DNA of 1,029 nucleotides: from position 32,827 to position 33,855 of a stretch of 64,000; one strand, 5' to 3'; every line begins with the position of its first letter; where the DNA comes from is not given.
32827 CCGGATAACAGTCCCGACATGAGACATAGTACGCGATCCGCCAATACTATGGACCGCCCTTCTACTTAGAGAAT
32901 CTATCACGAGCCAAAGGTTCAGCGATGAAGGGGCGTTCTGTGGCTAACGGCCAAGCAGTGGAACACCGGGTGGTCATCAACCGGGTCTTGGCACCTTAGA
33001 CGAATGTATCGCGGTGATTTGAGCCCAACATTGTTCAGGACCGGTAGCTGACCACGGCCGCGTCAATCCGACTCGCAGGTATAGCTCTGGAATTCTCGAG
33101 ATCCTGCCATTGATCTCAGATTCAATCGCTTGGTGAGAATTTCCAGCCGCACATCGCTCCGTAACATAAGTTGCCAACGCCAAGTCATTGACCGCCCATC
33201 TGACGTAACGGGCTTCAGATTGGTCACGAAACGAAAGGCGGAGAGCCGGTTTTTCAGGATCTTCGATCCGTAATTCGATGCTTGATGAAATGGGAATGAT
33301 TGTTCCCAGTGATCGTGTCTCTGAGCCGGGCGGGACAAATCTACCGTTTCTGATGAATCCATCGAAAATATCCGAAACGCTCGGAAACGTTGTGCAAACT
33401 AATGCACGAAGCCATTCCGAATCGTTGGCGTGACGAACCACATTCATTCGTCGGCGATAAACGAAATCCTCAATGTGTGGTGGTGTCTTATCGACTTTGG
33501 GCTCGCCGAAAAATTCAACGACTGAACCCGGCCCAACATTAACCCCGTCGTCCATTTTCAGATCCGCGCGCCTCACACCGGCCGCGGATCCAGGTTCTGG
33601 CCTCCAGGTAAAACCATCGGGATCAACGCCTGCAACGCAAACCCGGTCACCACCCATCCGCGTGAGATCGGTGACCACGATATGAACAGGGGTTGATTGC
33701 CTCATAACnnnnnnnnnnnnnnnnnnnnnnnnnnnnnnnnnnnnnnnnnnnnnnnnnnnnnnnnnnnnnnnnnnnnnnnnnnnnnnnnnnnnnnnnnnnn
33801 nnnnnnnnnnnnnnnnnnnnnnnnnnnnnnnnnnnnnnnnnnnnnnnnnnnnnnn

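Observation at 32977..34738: Tightly coupled three-gene operon: two divergent DUF488 paralogs plus an unassignable 242-aa protein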

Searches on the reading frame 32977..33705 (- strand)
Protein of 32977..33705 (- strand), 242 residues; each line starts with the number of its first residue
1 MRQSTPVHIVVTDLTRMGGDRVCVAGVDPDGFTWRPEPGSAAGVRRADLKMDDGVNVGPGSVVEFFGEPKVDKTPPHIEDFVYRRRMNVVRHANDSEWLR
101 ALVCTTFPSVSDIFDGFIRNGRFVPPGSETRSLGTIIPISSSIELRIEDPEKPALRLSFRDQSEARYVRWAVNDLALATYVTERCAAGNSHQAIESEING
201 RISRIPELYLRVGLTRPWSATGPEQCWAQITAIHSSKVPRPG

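Call 4: search_protein_families(library=pfam, proteins=[window:32977-33705:-], max_evalue=1)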
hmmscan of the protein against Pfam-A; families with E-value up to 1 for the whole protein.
window:32977-33705:- (242 aa): 1 family
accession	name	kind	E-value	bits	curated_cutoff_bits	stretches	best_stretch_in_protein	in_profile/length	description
PF22557.2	DuOB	-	4.8e-08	33.7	27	1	20-233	13-210/210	Dual OB-containing domain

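Call 5: search_protein_families(library=ncbifam, proteins=[window:32977-33705:-], max_evalue=1)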
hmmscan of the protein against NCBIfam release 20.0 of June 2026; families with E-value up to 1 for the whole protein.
window:32977-33705:- (242 aa): 0 families

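Call 6: search_protein_families(library=padloc, proteins=[window:32977-33705:-], max_evalue=1)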
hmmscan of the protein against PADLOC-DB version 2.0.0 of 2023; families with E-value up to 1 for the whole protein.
window:32977-33705:- (242 aa): 0 families

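Call 13: find_homologous_proteins(query=window:32977-33705:-, max_evalue=0.001)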
Query window:32977-33705:- (242 aa): 104 proteins with E <= 0.001 among 374 candidates.
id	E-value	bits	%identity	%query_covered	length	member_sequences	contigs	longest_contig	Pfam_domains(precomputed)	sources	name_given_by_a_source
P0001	7.1e-162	555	100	100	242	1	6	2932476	PF22557.3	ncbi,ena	-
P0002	7.8e-87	309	63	93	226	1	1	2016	PF22557.3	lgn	-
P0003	3.0e-83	297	53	100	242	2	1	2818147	PF22557.3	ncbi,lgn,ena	-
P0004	2.5e-71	258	50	98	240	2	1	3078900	PF22557.3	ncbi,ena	-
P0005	2.4e-36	143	41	94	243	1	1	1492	PF22557.3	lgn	-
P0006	1.8e-33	134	37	94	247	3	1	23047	PF22557.3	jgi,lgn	jgi:hypothetical protein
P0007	4.0e-32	130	37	94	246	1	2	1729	-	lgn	-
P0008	5.2e-32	129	37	94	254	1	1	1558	-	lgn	-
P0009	6.3e-31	126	34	94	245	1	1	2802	PF22557.3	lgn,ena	-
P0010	2.0e-30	124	40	94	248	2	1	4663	-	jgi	jgi:hypothetical protein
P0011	2.9e-29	120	38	94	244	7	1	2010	-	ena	-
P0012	3.3e-29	120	38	90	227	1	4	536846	-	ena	-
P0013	3.4e-29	120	38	94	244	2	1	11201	-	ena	-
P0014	3.5e-29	120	37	95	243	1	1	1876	-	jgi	jgi:hypothetical protein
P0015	3.8e-28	117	35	94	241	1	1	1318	-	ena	-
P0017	8.0e-27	112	36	94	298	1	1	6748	-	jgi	jgi:hypothetical protein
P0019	7.4e-26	109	33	94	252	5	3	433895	PF22557.3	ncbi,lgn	-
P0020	2.0e-25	108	33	94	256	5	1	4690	PF22557.3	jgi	-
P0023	6.7e-24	103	33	94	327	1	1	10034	PF03130.23,PF22557.3,PF13646.13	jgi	jgi:hypothetical protein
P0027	1.2e-22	99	37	94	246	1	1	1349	PF22557.3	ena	-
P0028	2.1e-22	98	35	90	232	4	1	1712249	-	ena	-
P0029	2.4e-22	98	38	97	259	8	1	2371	PF22557.3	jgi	jgi:hypothetical protein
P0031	1.6e-21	95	34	94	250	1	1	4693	PF22557.3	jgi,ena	-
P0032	5.1e-20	90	35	94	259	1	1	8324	PF22557.3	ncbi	-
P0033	3.1e-19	87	34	94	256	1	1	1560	PF22557.3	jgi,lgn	-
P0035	6.0e-19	86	33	94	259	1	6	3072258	PF22557.3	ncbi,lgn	-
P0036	6.7e-19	86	35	94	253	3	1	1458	PF22557.3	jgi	jgi:hypothetical protein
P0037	1.4e-18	85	36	94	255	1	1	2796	PF22557.3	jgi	jgi:hypothetical protein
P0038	2.4e-18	84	34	94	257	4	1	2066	PF22557.3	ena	-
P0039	2.8e-18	84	33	94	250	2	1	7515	PF22557.3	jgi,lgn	jgi:hypothetical protein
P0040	3.6e-18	84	31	94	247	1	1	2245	PF22557.3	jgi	jgi:hypothetical protein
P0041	6.1e-18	83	32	94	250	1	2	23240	PF22557.3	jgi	jgi:hypothetical protein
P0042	8.9e-18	83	34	94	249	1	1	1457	PF22557.3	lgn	-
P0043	1.1e-17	82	35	94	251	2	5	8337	PF22557.3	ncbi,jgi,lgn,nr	ncbi:MAG: hypothetical protein FJZ89_05460 [Chloroflexi bacterium]|nr:hypothetical protein [Chlorofl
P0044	1.1e-17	82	32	94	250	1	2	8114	PF22557.3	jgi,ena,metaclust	metaclust:\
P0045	3.1e-17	81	35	73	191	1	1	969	PF22557.3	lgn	-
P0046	9.0e-17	79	34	94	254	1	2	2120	PF22557.3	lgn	-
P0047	9.7e-17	79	32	94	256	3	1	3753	PF22557.3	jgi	jgi:hypothetical protein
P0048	9.7e-17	79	35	94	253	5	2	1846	PF22557.3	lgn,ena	-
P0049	1.1e-16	79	33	94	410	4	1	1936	PF22557.3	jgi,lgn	-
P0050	2.0e-16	78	32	94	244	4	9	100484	PF22557.3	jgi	-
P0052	4.2e-16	77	33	94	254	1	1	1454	PF22557.3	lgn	-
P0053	4.4e-16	77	34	94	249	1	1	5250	PF22557.3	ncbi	ncbi:MAG: dual OB domain-containing protein [Anaerolineales bacterium]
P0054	8.0e-16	76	35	94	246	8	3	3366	PF22557.3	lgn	-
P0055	1.0e-15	76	36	93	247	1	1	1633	PF22557.3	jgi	-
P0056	1.2e-15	76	34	94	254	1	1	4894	PF22557.3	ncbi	ncbi:MAG: dual OB domain-containing protein [Anaerolineae bacterium]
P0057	1.7e-15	75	33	94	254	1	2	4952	PF22557.3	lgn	-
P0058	1.7e-15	75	33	90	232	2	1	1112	PF22557.3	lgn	-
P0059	2.1e-15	75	32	94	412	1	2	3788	PF22557.3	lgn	-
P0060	2.4e-15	75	33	94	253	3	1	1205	PF22557.3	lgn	-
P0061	6.8e-15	73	33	94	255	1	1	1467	PF22557.3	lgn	-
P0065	2.8e-14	71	31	94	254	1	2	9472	PF22557.3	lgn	-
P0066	3.5e-14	71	29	94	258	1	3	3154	PF22557.3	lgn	-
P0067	8.3e-14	70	32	94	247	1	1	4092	PF22557.3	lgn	-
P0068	9.5e-14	69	32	94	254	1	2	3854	PF22557.3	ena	-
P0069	9.9e-14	69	32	94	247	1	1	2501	PF22557.3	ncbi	-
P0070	1.1e-13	69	31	94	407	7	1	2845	PF22557.3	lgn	-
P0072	2.9e-13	68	33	94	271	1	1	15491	PF22557.3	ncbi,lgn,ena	-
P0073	3.3e-13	68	31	94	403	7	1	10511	PF22557.3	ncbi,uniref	ncbi:MAG: hypothetical protein ACC614_06285 [Methanobacterium formicicum]|uniref:dual OB domain-cont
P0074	6.8e-13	67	33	94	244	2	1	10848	PF22557.3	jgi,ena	-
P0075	8.5e-13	66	30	94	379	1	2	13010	PF22557.3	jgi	jgi:hypothetical protein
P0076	9.0e-13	66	33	94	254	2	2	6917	PF22557.3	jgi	jgi:hypothetical protein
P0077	1.1e-12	66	31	94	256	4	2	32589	PF22557.3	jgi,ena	-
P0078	1.4e-12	66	33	94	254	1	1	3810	PF22557.3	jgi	-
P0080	2.4e-12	65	29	94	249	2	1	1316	PF22557.3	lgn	-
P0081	4.5e-12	64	32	94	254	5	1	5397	PF22557.3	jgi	jgi:hypothetical protein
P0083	4.6e-12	64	33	94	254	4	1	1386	PF22557.3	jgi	jgi:hypothetical protein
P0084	5.5e-12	64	32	95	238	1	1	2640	PF22557.3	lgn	-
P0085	1.1e-11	63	33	94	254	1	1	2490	PF22557.3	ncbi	-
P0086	1.8e-11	62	33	94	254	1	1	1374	PF22557.3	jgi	-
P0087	5.4e-11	60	32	94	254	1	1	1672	PF22557.3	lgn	-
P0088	7.2e-11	60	33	94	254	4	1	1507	PF22557.3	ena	-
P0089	1.2e-10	59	30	94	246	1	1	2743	PF22557.3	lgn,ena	-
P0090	1.4e-10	59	34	94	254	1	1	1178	PF22557.3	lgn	-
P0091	1.5e-10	59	31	93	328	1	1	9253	-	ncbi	-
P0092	2.1e-10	59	31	94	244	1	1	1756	PF22557.3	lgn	-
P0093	7.5e-10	57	34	94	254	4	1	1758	PF22557.3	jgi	-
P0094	1.6e-9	56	31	94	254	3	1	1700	PF22557.3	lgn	-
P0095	2.0e-9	55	28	94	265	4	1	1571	PF22557.3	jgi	-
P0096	3.2e-9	55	29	94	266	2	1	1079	PF22557.3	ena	-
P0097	3.7e-9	54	31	97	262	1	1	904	PF22557.3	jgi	jgi:hypothetical protein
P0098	3.9e-9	54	33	94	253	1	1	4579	PF22557.3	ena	-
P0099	2.6e-8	52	30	94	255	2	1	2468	PF22557.3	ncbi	-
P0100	4.6e-8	51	29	94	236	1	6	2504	PF22557.3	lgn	-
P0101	7.0e-8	50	32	94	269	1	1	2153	PF22557.3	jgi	jgi:hypothetical protein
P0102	9.8e-8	50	39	54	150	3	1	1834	PF22557.3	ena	-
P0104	4.5e-5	41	38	53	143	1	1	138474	PF22557.3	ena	-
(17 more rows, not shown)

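Call 14: find_encoding_contigs(protein=P0001, flank=10000, max_places=3)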
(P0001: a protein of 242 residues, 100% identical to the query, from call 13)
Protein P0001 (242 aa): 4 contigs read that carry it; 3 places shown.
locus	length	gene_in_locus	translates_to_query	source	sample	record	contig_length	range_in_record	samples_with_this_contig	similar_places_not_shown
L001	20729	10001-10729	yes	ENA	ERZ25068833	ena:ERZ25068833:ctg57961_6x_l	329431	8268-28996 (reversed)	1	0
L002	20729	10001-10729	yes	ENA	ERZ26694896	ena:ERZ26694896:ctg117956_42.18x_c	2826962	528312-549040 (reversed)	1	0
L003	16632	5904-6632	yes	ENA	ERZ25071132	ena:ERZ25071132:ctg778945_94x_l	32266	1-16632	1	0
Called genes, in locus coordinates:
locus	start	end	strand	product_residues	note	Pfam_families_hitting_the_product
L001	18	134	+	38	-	PF00444:Ribosomal_L36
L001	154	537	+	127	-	PF00416:Ribosomal_S13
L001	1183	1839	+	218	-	PF00163:Ribosomal_S4, PF01479:S4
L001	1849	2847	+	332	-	PF01193:RNA_pol_L, PF01000:RNA_pol_A_bac, PF03118:RNA_pol_A_CTD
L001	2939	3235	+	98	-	PF01196:Ribosomal_L17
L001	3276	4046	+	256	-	PF01416:PseudoU_synth_1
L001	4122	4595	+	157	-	PF00572:Ribosomal_L13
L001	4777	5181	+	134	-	PF00380:Ribosomal_S9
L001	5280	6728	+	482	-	-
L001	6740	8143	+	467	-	-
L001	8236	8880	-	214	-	PF13483:Lactamase_B_3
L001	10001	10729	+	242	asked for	PF22557:DuOB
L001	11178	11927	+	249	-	PF01628:HrcA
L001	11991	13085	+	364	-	PF00226:DnaJ, PF01556:DnaJ_C, PF00684:DnaJ_CXXCXGXG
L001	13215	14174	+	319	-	PF06325:PrmA, PF05175:MTS, PF03602:Cons_hypoth95, PF13649:Methyltransf_25, PF13847:Methyltransf_31, PF08241:Methyltransf_11 (weak), PF08242:Methyltransf_12 (weak)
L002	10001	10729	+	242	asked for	PF22557:DuOB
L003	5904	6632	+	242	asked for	PF22557:DuOB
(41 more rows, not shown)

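Call 15: find_encoding_contigs(protein=P0003, flank=8000, max_places=2)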
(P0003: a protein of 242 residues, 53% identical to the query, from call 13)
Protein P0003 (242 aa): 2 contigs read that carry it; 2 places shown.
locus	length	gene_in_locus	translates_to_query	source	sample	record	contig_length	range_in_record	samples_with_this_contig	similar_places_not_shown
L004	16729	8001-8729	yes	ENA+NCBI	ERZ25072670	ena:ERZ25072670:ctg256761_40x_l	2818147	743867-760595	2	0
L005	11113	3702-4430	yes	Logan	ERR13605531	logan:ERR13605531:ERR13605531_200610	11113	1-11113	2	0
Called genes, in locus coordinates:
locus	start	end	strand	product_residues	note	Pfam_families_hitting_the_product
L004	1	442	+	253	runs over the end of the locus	PF01416:PseudoU_synth_1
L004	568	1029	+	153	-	PF00572:Ribosomal_L13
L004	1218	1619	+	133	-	PF00380:Ribosomal_S9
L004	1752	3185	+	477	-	-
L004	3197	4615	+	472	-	-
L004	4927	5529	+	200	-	-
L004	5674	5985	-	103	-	-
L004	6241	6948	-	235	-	PF13483:Lactamase_B_3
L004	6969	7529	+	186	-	PF04343:DUF488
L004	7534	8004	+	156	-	PF04343:DUF488, PF22751:DUF488-N3a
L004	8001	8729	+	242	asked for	PF22557:DuOB (weak)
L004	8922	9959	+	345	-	PF01628:HrcA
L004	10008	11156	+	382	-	PF00226:DnaJ, PF01556:DnaJ_C, PF00684:DnaJ_CXXCXGXG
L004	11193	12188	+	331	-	PF06325:PrmA, PF05175:MTS, PF03602:Cons_hypoth95 (weak), PF13847:Methyltransf_31 (weak), PF08241:Methyltransf_11 (weak), PF08242:Methyltransf_12 (weak), PF13649:Methyltransf_25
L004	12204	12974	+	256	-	PF20260:PUA_4, PF04452:Methyltrans_RNA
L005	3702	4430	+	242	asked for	PF22557:DuOB (weak)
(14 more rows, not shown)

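Call 16: find_encoding_contigs(protein=P0019, flank=8000, max_places=2)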
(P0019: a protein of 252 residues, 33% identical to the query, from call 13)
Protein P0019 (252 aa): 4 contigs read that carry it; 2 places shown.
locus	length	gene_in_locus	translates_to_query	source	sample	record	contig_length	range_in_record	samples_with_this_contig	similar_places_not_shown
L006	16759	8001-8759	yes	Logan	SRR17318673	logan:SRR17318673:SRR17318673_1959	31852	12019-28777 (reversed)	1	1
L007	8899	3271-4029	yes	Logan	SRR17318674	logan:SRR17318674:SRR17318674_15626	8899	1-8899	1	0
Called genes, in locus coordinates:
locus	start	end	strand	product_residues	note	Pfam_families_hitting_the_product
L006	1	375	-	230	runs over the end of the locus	PF04298:Zn_peptidase_2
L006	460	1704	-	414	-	PF22694:CtpB_N-like, PF00595:PDZ, PF13180:PDZ_2, PF17820:PDZ_6, PF03572:Peptidase_S41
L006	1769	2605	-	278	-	PF01144:CoA_trans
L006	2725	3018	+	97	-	-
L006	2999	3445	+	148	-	PF01850:PIN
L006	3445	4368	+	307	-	PF01479:S4, PF00849:PseudoU_synth_2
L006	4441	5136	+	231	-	PF00730:HhH-GPD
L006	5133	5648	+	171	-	PF04343:DUF488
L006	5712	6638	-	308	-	-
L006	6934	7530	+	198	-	PF04343:DUF488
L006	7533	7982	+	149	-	PF04343:DUF488, PF22751:DUF488-N3a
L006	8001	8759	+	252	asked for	PF22557:DuOB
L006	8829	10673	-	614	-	PF13522:GATase_6, PF13537:GATase_7, PF01380:SIS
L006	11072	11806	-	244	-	PF01553:Acyltransferase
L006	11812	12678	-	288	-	PF01479:S4, PF00849:PseudoU_synth_2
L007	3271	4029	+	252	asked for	PF22557:DuOB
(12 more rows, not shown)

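Call 18: find_encoding_contigs(protein=P0073, flank=6000, max_places=2)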
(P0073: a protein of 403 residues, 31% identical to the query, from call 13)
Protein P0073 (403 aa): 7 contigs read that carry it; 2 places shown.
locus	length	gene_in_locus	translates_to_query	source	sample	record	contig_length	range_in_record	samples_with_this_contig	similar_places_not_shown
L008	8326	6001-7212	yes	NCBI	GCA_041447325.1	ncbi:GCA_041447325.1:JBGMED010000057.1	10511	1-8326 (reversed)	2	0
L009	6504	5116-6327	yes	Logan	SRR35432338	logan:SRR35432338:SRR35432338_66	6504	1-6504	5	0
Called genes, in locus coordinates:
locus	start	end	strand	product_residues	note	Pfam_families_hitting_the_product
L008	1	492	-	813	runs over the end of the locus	PF02463:SMC_N, PF13175:AAA_15, PF13304:AAA_21 (faint), PF13476:AAA_23, PF13555:AAA_29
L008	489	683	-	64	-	-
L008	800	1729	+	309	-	PF08378:NERD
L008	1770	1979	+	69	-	-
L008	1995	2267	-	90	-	-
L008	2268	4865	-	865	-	PF00580:UvrD-helicase, PF13245:AAA_19, PF01443:Viral_helicase1 (faint), PF00580:UvrD-helicase (weak), PF13538:UvrD_C_2 (weak)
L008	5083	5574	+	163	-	PF04343:DUF488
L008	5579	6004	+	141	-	PF04343:DUF488, PF22751:DUF488-N3a (weak)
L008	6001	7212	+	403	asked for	PF22557:DuOB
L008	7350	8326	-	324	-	PF02812:ELFV_dehydrog_N, PF00208:ELFV_dehydrog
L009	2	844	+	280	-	?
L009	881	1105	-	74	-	-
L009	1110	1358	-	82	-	-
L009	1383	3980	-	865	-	PF00580:UvrD-helicase, PF13245:AAA_19, PF01443:Viral_helicase1 (faint), PF00580:UvrD-helicase (weak), PF13538:UvrD_C_2 (weak)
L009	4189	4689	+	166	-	PF04343:DUF488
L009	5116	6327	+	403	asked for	PF22557:DuOB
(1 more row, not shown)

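Call 19: find_encoding_contigs(protein=P0050, flank=6000, max_places=2)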
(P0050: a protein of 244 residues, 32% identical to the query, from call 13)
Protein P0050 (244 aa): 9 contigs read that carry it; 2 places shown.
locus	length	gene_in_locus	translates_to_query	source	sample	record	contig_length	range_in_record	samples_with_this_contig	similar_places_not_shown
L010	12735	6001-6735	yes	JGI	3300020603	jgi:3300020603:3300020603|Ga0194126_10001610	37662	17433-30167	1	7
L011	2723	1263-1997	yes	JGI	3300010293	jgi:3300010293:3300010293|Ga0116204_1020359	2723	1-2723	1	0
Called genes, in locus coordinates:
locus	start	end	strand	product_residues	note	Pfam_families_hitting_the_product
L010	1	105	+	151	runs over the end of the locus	PF05163:DinB (weak), PF07609:DUF1572, PF12867:DinB_2, PF04978:MST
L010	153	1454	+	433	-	PF00275:EPSP_synthase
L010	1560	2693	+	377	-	-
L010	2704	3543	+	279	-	PF00005:ABC_tran, PF13304:AAA_21 (faint)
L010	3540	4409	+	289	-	PF00528:BPD_transp_1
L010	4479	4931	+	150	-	PF01220:DHquinase_II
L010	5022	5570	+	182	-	PF04343:DUF488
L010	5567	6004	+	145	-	PF04343:DUF488, PF22751:DUF488-N3a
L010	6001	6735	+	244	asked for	PF22557:DuOB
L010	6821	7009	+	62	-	PF00037:Fer4 (faint), PF12797:Fer4_2 (faint), PF13187:Fer4_9 (faint)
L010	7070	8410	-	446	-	PF03979:Sigma70_r1_1, PF00140:Sigma70_r1_2, PF04542:Sigma70_r2, PF04539:Sigma70_r3, PF04545:Sigma70_r4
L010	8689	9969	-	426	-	PF12704:MacB_PCD, PF02687:FtsX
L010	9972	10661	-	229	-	PF02463:SMC_N (weak), PF00005:ABC_tran, PF13304:AAA_21 (faint)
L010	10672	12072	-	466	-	PF25919:BSH_CusB (faint), PF00364:Biotin_lipoyl (faint), PF25917:BSH_RND, PF25984:BSH_YknX, PF25881:HH_YBHG (faint), PF25954:Beta-barrel_RND_2 (faint), PF25990:Beta-barrel_YknX, PF25989:YknX_C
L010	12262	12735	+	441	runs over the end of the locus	PF25323:6TM_PilS (weak), PF07730:HisKA_3, PF02518:HATPase_c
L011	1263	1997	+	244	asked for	PF22557:DuOB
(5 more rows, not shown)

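Call 20: find_encoding_contigs(protein=P0028, flank=6000, max_places=2)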
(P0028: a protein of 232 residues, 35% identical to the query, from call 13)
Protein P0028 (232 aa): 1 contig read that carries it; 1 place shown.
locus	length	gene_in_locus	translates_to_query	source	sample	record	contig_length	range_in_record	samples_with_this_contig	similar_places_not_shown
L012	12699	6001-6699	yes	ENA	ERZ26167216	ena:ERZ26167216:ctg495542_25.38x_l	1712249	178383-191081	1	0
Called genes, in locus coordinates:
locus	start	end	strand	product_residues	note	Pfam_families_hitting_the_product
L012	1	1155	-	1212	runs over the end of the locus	PF00664:ABC_membrane, PF00005:ABC_tran, PF02463:SMC_N (faint), PF00664:ABC_membrane, PF00005:ABC_tran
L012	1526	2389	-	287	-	PF00950:ABC-3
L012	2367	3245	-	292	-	PF00005:ABC_tran, PF13304:AAA_21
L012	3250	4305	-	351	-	PF01297:ZnuA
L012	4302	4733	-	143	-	PF01475:FUR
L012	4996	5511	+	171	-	PF04343:DUF488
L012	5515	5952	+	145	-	PF04343:DUF488, PF22751:DUF488-N3a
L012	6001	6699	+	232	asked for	-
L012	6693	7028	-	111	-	PF00106:adh_short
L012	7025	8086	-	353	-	PF05496:RuvB_N, PF00004:AAA, PF07728:AAA_5, PF17864:AAA_lid_4, PF05491:WHD_RuvB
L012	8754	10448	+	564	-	PF02776:TPP_enzyme_N, PF00205:TPP_enzyme_M, PF02775:TPP_enzyme_C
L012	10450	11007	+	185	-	PF01842:ACT, PF22629:ACT_AHAS_ss, PF13710:ACT_5, PF10369:ALS_ss_C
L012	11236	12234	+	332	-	PF02826:2-Hacid_dh_C (weak), PF03446:NAD_binding_2 (weak), PF03807:F420_oxidored (weak), PF07991:KARI_N, PF01450:KARI_C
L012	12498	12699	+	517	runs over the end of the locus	PF00682:HMGL-like, PF22617:HCS_D2, PF08502:LeuA_dimer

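Call 27: search_protein_families(library=padloc, proteins=[P0003, P0019, P0050, P0073, P0028, P0043, P0035, P0023, P0091], max_evalue=1)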
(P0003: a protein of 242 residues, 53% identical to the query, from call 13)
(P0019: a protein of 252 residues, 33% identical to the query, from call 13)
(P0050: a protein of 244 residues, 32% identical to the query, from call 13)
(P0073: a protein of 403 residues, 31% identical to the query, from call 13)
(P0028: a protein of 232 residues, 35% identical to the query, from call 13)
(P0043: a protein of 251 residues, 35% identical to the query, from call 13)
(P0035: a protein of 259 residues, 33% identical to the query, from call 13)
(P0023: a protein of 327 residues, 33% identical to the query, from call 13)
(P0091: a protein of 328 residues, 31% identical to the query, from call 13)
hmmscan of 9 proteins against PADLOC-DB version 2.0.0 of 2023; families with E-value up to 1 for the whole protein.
P0003 (242 aa): 0 families

P0019 (252 aa): 0 families

P0050 (244 aa): 1 family
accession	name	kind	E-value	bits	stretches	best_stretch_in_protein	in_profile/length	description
PDLC04508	PDC-M19B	-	0.036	11.5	1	126-153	121-148/269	-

P0073 (403 aa): 0 families

P0028 (232 aa): 0 families

P0043 (251 aa): 0 families

P0035 (259 aa): 1 family
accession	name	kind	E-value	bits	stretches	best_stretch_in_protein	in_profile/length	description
PDLC04508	PDC-M19B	-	0.00022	18.8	2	110-186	102-180/269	-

P0023 (327 aa): 2 families
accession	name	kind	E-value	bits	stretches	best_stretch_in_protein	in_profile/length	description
PDLC01150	HEAT_CxxC_PDDEXK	-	9.1e-05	19.9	1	269-327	10-72/288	HEAT_CxxC_PD-DEXK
PDLC02919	HEAT-ARM_XIII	-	0.00048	15.6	1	262-318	335-390/1972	-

P0091 (328 aa): 0 families

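Call 30: search_solved_structures(query=window:32977-33705:-, max_evalue=10)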
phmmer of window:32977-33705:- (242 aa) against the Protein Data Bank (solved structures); distinct sequences matched with E-value up to 10: 2.
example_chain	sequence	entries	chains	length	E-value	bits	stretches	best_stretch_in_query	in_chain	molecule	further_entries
7kwd_A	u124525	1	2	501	0.88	12.1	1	162-202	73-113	Alkaline phosphatase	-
4o9f_A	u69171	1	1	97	0.94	12.1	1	153-196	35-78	mitochondrial antiviral signaling protein (MAVS)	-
